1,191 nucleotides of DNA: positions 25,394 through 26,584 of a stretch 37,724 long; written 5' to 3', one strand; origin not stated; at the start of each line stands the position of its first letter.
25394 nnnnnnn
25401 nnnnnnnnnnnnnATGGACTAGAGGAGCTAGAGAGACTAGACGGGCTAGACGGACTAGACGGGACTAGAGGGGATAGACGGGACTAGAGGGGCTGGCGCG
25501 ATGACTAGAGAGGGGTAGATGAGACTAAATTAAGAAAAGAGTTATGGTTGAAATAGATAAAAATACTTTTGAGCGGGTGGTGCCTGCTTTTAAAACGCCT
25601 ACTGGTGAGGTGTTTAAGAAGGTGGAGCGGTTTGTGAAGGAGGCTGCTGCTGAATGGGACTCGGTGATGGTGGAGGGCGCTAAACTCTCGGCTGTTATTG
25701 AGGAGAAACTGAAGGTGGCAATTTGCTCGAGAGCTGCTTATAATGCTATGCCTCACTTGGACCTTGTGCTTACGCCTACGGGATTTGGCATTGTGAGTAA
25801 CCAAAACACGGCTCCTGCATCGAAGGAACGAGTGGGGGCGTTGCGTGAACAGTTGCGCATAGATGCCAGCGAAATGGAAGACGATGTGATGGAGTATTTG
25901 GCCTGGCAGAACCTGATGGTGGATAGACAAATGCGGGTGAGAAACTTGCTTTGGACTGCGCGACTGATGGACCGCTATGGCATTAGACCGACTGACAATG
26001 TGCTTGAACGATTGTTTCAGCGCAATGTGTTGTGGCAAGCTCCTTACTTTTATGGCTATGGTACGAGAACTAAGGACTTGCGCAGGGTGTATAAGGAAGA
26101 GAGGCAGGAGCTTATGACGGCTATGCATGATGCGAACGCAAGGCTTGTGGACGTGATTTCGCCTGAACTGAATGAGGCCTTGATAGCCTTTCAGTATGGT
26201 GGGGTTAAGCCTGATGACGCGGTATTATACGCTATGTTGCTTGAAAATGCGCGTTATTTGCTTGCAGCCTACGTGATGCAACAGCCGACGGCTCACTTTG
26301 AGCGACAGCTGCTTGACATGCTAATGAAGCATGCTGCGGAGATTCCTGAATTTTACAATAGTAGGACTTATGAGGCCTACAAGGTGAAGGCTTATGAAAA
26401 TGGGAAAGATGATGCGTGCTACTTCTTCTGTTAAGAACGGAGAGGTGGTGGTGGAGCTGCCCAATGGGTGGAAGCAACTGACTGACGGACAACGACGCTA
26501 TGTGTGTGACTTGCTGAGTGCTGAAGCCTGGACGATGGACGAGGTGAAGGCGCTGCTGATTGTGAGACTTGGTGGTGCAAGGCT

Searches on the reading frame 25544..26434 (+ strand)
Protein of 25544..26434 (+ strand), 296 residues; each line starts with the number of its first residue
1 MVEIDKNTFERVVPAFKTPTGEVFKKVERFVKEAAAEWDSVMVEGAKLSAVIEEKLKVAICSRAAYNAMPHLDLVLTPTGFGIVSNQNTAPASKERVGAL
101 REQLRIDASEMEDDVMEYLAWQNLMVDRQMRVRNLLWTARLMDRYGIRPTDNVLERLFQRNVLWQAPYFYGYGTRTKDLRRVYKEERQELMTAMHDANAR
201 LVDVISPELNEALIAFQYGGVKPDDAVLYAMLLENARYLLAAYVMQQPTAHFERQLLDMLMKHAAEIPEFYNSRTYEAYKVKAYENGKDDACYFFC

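Call 17: search_protein_families(library=pfam, proteins=[window:25544-26434:+], max_evalue=0.01)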
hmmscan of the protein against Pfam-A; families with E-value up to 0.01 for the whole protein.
window:25544-26434:+ (296 aa): 1 family
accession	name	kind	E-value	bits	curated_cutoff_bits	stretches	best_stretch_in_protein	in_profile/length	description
PF20459.4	DUF6712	-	1.2e-17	64.4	25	1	33-120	15-102/121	Family of unknown function (DUF6712)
